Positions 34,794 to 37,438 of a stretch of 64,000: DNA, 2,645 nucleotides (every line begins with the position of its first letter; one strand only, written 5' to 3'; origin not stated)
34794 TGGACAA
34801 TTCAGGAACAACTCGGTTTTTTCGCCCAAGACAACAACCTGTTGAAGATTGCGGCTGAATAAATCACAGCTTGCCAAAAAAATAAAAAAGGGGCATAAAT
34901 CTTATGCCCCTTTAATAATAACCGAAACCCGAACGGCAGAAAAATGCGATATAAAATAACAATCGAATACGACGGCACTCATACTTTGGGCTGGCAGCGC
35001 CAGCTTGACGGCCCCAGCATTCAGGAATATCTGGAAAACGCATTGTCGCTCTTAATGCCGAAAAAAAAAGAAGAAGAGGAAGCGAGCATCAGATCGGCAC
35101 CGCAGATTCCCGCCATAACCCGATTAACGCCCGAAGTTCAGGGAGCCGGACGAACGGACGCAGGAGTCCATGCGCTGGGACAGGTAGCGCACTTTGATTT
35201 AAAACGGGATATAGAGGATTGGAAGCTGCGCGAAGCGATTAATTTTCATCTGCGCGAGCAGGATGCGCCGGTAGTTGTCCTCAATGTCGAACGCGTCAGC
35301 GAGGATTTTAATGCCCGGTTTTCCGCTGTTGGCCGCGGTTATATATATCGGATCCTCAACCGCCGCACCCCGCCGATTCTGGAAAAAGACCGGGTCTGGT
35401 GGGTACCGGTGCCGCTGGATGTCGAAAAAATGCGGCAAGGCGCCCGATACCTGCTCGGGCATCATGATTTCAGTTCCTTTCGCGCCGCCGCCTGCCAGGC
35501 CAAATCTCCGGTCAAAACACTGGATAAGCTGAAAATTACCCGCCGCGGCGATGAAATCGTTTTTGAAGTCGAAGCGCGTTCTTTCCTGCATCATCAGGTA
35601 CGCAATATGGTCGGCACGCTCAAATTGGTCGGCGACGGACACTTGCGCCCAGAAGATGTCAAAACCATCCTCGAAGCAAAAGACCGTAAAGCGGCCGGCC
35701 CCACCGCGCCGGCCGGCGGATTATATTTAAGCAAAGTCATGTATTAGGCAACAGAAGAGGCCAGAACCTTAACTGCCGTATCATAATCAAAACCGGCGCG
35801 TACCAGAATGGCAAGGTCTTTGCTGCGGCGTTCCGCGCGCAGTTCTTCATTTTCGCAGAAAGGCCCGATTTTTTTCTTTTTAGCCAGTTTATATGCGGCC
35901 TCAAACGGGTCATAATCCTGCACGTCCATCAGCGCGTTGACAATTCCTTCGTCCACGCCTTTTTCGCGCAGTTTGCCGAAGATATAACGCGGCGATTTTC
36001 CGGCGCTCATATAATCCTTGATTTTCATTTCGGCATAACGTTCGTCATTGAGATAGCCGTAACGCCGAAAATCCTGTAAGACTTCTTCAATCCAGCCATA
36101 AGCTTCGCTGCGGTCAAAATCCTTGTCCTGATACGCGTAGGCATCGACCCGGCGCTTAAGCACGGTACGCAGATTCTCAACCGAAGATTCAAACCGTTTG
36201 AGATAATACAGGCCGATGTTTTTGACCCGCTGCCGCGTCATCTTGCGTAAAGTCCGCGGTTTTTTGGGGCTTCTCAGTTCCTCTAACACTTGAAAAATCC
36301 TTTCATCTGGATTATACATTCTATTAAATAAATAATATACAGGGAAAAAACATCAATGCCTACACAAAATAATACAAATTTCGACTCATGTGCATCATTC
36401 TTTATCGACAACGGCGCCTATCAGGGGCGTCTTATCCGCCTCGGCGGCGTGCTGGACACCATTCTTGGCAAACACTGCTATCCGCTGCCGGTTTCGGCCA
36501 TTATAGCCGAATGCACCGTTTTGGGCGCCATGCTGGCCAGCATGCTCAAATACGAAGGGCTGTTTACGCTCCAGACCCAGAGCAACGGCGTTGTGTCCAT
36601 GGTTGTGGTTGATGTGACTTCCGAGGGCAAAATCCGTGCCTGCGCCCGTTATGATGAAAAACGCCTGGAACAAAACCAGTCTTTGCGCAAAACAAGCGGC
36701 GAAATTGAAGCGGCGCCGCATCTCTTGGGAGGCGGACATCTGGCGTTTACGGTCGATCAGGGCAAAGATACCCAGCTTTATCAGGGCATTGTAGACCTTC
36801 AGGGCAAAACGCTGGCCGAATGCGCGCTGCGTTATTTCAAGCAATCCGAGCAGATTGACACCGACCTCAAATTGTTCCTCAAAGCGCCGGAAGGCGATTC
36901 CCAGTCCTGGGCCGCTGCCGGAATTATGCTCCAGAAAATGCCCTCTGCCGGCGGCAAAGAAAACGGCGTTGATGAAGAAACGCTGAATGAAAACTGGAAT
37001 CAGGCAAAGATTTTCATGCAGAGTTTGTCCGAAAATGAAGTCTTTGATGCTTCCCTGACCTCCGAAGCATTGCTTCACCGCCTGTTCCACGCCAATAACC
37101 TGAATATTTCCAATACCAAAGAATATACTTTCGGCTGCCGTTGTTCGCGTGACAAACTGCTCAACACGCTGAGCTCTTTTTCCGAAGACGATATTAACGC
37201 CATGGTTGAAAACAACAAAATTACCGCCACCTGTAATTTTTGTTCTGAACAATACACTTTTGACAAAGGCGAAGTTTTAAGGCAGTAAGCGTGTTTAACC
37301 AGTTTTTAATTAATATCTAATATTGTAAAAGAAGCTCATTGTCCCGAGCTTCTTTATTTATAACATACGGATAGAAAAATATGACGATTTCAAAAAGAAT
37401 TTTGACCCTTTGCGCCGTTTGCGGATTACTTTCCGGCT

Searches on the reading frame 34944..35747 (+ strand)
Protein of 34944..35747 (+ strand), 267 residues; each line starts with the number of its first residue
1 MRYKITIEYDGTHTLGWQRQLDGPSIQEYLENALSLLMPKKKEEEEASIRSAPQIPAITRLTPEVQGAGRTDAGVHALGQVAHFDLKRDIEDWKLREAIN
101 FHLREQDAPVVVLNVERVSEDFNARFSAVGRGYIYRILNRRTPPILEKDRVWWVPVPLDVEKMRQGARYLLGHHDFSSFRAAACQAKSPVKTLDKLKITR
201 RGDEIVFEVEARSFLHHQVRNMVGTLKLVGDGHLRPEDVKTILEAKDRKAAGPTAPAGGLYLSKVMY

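Call 74: search_protein_families(library=pfam, proteins=[window:34944-35747:+], max_evalue=0.00001)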
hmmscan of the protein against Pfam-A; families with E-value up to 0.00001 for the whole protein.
window:34944-35747:+ (267 aa): 1 family
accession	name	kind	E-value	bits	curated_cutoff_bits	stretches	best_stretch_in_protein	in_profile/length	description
PF01416.25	PseudoU_synth_1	-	2.6e-41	140.9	23.3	2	167-267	2-107/108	tRNA pseudouridine synthase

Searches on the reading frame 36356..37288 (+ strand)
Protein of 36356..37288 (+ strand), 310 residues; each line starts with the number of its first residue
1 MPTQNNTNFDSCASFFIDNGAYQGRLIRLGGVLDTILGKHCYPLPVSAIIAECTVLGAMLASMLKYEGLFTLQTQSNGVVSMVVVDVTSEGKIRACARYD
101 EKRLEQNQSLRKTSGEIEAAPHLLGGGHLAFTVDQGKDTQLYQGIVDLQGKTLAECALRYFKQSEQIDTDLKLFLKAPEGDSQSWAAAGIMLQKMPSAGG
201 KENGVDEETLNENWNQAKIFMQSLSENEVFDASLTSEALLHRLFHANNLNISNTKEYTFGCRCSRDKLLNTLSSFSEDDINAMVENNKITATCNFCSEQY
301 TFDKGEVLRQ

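Call 74: search_protein_families(library=pfam, proteins=[window:36356-37288:+], max_evalue=0.00001)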
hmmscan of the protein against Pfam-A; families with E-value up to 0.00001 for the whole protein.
window:36356-37288:+ (310 aa): 1 family
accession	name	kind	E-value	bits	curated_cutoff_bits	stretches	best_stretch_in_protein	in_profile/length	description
PF01430.24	HSP33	-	1.7e-64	218.4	21.4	1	10-303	1-273/273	Hsp33 protein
